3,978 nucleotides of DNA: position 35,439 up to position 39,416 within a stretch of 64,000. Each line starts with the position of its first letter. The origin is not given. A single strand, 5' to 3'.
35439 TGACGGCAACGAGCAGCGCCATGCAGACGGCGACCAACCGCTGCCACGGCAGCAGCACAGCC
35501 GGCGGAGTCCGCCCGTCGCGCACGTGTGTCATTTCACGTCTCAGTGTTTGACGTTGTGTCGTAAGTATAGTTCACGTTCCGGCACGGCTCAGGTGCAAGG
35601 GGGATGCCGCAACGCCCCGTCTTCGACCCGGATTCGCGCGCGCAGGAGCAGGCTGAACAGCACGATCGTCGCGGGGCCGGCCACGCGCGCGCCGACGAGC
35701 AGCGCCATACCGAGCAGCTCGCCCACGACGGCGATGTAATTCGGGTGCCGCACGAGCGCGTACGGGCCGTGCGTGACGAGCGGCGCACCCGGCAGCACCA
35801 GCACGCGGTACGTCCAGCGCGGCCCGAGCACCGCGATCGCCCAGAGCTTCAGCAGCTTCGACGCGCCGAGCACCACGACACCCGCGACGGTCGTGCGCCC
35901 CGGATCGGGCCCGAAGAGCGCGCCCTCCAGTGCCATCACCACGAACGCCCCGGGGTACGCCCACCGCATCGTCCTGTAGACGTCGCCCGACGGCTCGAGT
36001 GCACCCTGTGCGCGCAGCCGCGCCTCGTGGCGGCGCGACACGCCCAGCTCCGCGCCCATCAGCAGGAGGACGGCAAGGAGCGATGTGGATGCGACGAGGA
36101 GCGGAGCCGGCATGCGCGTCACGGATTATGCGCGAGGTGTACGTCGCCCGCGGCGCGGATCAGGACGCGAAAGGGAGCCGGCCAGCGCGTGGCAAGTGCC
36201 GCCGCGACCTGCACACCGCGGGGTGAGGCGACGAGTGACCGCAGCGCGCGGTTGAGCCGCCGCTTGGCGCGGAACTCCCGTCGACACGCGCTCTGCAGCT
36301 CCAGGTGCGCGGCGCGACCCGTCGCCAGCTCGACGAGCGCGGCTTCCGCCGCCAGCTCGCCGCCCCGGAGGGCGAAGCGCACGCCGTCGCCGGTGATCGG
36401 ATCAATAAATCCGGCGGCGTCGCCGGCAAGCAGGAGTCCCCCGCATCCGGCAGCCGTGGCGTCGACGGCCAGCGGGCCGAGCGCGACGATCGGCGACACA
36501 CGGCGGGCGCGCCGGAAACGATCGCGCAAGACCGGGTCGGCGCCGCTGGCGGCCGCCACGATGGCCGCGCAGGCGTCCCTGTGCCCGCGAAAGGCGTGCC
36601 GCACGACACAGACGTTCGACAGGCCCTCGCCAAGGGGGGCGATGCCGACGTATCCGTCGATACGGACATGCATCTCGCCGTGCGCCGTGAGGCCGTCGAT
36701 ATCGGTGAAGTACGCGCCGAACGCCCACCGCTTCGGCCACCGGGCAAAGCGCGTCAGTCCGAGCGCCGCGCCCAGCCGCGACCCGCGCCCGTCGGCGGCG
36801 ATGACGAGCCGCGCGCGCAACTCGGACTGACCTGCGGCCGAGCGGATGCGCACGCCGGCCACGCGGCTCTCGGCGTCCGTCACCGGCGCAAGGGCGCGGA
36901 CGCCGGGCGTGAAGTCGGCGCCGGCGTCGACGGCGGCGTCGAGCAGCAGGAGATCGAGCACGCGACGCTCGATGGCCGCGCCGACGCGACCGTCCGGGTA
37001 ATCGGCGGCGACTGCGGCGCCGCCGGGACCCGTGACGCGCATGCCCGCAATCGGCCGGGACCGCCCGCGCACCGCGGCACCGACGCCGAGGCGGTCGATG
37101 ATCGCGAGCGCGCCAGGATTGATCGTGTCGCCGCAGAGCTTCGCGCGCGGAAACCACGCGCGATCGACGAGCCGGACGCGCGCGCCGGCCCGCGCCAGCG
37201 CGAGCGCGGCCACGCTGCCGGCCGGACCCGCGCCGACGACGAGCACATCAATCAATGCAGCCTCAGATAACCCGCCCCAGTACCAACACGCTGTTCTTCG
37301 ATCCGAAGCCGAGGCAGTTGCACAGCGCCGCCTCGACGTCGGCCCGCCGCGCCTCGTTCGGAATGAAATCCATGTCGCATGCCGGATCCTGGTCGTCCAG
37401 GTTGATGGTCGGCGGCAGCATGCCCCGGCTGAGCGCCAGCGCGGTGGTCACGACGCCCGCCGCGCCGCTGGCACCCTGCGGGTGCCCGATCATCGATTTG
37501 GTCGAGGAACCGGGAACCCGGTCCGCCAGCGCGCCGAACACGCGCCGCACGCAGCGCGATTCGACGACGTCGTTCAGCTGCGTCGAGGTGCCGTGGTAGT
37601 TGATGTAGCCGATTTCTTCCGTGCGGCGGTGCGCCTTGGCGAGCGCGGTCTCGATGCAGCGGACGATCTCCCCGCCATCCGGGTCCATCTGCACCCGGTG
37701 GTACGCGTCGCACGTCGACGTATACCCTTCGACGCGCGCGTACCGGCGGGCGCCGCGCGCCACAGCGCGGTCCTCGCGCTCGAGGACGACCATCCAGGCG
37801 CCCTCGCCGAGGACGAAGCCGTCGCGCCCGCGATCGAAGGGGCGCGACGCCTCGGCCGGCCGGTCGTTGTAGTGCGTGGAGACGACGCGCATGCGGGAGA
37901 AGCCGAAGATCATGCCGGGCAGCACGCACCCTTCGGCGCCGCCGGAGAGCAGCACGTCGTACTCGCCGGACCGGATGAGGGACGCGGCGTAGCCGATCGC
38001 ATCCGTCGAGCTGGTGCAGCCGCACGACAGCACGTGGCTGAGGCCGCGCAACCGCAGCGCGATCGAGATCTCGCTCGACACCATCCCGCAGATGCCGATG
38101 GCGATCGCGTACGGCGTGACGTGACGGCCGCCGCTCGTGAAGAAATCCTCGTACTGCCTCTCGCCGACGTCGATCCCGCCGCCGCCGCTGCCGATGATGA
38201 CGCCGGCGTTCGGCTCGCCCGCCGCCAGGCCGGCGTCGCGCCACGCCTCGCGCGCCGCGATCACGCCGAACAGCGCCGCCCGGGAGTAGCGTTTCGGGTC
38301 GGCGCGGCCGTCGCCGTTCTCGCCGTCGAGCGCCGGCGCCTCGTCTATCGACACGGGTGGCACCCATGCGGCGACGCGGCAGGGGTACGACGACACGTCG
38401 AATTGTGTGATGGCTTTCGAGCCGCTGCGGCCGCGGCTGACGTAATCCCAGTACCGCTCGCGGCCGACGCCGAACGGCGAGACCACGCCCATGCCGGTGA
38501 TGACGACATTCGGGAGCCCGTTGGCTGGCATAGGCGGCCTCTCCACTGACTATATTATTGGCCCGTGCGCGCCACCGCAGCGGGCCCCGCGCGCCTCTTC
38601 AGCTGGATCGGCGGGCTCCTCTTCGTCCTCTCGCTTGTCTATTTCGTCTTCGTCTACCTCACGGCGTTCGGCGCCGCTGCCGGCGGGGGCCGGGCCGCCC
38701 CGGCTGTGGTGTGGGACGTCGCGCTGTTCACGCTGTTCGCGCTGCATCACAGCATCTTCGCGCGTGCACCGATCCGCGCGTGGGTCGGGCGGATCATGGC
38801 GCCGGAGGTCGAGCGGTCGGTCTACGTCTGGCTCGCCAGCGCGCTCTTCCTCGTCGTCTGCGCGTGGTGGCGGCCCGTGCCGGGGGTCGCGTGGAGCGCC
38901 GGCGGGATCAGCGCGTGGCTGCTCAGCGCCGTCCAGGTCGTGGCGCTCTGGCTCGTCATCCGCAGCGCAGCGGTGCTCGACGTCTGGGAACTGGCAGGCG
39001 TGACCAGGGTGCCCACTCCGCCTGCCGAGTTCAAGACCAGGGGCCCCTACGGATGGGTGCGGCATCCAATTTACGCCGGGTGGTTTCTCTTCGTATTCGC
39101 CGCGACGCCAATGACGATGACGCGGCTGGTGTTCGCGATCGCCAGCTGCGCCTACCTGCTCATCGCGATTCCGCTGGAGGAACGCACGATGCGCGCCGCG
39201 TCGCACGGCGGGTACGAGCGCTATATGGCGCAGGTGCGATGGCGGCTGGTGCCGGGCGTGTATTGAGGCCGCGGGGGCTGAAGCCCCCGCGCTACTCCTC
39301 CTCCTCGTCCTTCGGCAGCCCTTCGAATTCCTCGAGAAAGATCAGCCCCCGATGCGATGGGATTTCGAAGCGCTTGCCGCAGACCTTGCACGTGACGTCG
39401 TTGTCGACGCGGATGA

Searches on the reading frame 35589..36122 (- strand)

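Call 57: search_protein_families(library=pfam, proteins=[window:35589-36122:-], max_evalue=0.00001)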
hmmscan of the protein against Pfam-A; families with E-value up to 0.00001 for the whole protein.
window:35589-36122:- (177 aa): 2 families
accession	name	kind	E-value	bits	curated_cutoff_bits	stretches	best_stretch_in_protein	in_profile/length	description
PF04140.19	ICMT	-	2.6e-19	69.9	24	1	87-173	7-95/95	Isoprenylcysteine carboxyl methyltransferase (ICMT) family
PF04191.18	PEMT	-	7.9e-09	36.3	25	1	78-170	3-97/105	Phospholipid methyltransferase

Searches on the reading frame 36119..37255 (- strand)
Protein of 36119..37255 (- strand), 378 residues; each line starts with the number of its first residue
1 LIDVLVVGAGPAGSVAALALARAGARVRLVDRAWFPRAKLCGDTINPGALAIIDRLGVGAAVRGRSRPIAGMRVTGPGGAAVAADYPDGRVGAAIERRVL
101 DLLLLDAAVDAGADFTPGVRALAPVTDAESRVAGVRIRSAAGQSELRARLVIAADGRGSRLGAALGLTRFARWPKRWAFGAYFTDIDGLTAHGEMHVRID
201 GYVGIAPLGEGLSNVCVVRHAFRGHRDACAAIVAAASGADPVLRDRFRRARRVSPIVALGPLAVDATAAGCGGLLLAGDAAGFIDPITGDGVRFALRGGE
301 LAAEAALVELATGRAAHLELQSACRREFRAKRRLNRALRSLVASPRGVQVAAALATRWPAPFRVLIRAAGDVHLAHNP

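Call 57: search_protein_families(library=pfam, proteins=[window:36119-37255:-], max_evalue=0.00001)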
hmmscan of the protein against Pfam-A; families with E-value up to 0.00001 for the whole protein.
window:36119-37255:- (378 aa): 6 families
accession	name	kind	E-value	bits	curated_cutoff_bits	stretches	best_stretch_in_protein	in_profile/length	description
PF01494.25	FAD_binding_3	-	1.6e-22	80.6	22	1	2-316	2-327/349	FAD binding domain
PF12831.13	FAD_oxidored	-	2.6e-09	37.3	27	1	3-159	1-148/416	FAD dependent oxidoreductase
PF00890.30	FAD_binding_2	-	8.6e-08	32.2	20.4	1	3-32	1-30/414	FAD binding domain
PF04820.20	Trp_halogenase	-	3.7e-07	29.8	21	0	3-58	1-59/458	Tryptophan halogenase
PF01134.28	GIDA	-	4.2e-06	26.5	22.1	1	3-31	1-29/391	Glucose inhibited division protein A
PF13450.12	NAD_binding_8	-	5.8e-06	26.9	21.9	0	6-34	1-29/68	NAD(P)-binding Rossmann-like domain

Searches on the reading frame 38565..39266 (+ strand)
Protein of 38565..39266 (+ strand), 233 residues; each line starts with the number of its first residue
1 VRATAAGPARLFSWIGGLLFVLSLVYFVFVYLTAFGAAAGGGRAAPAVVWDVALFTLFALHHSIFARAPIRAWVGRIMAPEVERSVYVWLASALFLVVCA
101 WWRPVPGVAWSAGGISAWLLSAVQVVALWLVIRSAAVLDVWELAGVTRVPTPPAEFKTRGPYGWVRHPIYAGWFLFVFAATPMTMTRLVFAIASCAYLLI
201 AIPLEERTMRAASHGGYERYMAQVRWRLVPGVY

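Call 50: search_protein_families(library=pfam, proteins=[window:38565-39266:+], max_evalue=0.00001)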
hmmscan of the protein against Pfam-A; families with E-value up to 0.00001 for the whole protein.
window:38565-39266:+ (233 aa): 1 family
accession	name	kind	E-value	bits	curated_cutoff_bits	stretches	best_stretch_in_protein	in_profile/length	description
PF04140.19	ICMT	-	8.5e-07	29.8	24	1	151-209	30-93/95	Isoprenylcysteine carboxyl methyltransferase (ICMT) family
